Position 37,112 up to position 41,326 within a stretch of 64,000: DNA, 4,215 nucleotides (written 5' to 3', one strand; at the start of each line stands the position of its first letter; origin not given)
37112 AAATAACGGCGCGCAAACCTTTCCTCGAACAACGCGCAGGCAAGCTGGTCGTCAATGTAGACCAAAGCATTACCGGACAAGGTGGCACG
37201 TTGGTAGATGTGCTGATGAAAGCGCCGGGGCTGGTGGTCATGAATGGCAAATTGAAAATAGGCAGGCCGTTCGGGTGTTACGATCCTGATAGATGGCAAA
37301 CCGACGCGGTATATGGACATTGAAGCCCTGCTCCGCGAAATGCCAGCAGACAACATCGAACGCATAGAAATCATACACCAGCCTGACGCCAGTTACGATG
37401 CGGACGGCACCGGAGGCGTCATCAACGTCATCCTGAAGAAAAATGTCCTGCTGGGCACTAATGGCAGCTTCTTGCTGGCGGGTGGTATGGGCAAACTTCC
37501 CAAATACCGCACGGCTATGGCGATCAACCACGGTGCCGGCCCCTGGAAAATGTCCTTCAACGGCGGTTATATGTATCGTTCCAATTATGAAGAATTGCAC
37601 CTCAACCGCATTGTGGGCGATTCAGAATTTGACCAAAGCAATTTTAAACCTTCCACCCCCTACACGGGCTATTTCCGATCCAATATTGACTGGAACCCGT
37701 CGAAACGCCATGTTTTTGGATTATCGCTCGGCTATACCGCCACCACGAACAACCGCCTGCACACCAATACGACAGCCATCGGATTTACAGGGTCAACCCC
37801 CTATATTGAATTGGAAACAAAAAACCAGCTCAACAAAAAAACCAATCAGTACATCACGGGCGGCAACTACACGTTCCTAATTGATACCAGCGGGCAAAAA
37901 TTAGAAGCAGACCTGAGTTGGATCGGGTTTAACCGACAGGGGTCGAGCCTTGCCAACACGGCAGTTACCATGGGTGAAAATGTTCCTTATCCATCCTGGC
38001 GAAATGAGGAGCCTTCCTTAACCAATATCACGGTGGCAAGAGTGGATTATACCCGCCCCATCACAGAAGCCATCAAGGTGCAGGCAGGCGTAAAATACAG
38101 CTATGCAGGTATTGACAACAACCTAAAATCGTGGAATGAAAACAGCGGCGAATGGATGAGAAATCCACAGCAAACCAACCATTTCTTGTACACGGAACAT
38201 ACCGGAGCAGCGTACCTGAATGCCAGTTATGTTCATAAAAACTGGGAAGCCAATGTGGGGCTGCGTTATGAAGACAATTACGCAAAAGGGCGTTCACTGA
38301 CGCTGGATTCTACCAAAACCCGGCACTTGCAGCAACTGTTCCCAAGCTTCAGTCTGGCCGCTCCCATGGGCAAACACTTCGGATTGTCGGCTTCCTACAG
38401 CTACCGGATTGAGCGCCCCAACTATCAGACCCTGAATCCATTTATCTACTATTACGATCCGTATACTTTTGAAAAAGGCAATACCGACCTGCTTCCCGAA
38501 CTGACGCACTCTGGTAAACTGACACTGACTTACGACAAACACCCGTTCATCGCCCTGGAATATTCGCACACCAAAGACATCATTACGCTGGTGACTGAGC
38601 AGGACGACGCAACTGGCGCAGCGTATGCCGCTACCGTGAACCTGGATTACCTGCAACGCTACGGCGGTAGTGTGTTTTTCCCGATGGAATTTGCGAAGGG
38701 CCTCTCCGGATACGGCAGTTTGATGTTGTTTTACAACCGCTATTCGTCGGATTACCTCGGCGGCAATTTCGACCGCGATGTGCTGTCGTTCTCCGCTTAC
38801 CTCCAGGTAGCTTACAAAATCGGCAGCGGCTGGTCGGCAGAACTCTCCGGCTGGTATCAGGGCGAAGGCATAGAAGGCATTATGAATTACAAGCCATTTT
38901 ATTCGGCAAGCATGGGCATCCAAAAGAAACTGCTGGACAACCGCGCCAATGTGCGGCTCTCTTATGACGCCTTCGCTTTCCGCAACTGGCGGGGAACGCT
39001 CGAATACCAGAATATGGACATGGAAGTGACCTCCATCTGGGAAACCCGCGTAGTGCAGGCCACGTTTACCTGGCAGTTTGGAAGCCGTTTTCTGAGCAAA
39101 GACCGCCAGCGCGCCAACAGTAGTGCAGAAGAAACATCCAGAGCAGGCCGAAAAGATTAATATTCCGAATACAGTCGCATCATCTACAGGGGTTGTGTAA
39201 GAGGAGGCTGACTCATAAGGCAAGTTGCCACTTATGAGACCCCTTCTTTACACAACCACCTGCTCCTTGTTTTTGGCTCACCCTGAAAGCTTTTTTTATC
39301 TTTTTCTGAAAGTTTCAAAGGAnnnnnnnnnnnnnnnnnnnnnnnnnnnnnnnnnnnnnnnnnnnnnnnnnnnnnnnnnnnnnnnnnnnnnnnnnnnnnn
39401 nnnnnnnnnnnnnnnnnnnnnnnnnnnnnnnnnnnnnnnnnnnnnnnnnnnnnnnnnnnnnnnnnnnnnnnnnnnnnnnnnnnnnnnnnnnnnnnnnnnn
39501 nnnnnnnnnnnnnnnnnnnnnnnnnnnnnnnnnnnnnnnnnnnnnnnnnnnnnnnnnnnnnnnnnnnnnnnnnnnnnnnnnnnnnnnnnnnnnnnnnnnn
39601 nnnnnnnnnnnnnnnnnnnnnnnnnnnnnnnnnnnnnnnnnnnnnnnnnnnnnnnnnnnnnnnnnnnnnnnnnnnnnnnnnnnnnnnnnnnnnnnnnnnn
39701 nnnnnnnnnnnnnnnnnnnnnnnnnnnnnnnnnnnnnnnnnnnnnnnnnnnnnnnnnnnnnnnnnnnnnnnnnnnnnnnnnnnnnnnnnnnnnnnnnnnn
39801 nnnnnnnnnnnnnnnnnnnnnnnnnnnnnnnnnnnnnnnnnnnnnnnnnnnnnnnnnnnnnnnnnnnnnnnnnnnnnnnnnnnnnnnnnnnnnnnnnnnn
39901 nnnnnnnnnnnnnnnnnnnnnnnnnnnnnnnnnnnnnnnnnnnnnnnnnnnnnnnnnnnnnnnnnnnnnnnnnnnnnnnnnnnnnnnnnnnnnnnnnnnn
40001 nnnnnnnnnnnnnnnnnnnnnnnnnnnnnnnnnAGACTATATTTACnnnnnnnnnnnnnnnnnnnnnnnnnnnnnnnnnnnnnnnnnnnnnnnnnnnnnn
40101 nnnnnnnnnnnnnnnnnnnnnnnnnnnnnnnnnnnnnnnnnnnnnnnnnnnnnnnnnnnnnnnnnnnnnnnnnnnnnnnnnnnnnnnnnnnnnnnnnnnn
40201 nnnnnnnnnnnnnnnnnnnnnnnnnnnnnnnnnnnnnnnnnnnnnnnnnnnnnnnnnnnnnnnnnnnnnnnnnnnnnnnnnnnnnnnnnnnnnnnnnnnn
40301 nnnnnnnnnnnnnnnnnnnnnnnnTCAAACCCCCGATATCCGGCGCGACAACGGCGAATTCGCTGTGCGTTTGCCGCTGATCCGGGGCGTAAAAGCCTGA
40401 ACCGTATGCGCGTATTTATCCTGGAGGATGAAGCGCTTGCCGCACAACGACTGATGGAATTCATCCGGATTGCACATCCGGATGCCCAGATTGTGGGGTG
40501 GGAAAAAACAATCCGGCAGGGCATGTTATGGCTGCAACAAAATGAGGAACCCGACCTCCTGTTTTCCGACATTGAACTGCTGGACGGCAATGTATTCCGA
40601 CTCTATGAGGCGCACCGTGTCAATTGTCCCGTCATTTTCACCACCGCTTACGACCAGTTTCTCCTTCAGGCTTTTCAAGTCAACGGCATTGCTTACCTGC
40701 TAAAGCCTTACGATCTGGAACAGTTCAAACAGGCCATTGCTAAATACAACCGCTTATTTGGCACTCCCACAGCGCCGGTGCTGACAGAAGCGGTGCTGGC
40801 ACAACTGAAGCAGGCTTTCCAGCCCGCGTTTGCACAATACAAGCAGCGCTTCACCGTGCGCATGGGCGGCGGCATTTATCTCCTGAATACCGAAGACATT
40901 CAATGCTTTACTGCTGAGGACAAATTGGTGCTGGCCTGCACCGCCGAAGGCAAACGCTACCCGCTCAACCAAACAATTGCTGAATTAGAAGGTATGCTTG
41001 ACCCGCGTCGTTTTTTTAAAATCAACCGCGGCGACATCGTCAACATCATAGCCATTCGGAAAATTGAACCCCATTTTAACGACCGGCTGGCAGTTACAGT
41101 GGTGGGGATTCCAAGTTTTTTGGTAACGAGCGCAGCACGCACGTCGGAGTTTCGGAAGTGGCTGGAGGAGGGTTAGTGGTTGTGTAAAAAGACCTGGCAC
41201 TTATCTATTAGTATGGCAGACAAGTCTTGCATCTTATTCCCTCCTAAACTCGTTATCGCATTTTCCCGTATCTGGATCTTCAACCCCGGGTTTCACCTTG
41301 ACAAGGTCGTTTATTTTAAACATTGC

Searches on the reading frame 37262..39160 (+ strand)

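Call 81: search_protein_families(library=pfam, proteins=[window:37262-39160:+], max_evalue=0.0001)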
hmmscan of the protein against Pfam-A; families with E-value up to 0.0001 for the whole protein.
window:37262-39160:+ (632 aa): 1 family
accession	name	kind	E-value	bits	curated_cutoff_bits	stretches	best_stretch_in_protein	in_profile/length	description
PF14905.12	OMP_b-brl_3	-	4.6e-91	306.3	27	1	207-604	3-408/408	Outer membrane protein beta-barrel family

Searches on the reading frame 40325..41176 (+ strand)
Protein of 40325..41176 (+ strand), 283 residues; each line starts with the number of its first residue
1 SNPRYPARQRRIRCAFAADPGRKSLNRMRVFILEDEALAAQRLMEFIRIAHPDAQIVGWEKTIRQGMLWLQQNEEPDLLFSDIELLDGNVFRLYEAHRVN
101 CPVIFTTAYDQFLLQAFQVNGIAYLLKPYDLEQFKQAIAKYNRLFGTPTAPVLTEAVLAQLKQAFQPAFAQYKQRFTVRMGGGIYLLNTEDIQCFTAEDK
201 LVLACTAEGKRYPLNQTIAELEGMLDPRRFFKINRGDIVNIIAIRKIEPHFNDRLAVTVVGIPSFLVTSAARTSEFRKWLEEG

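Call 81: search_protein_families(library=pfam, proteins=[window:40325-41176:+], max_evalue=0.0001)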
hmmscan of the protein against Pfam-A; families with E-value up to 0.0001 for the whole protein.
window:40325-41176:+ (283 aa): 2 families
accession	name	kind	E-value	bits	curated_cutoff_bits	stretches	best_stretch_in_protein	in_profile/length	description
PF04397.21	LytTR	-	4.2e-17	62.6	22.6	1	183-280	2-97/98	LytTr DNA-binding domain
PF00072.30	Response_reg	-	1.5e-08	35.2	30.2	1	30-138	1-110/111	Response regulator receiver domain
